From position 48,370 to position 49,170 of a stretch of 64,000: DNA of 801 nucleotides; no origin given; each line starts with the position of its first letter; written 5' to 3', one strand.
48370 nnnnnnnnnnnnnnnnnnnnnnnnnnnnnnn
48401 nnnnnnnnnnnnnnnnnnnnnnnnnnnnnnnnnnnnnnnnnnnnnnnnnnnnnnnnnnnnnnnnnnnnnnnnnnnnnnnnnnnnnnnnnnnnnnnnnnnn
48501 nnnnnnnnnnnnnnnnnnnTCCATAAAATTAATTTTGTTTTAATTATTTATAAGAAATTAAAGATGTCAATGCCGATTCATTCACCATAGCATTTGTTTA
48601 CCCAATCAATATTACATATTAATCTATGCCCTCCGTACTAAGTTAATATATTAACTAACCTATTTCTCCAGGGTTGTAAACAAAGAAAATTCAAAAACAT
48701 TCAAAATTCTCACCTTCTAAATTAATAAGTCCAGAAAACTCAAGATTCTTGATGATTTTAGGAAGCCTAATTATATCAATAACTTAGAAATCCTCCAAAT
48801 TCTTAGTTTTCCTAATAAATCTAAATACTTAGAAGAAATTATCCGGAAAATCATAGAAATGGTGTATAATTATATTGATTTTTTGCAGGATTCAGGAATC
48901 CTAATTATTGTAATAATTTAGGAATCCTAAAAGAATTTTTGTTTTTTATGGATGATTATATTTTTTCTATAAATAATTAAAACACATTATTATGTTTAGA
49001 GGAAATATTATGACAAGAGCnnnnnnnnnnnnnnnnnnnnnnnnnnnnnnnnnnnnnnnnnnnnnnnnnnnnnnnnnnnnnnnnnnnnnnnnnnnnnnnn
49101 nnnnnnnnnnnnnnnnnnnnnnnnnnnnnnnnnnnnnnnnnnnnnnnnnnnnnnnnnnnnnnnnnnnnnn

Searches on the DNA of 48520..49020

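Call 54: search_rna_families(source=window, start=48520, end=49020, threshold=evalue, max_evalue=10)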
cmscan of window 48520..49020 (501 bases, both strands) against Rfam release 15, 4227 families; matches with E-value up to 10: 3.
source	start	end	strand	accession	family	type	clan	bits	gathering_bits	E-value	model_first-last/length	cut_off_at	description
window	48839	48916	-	RF01587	snoR10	Gene; snRNA; snoRNA; CD-box;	-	19.3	65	6.9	1-71/71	no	small nucleolar RNA snoR10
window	48883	48932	-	RF03604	mir-5728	Gene; miRNA;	-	14.9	100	9.2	1-84/84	no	mir-5728 microRNA precursor family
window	48663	48739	-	RF03573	mir-1954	Gene; miRNA;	-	14.7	99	3.7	1-82/82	no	mir-1954 microRNA precursor family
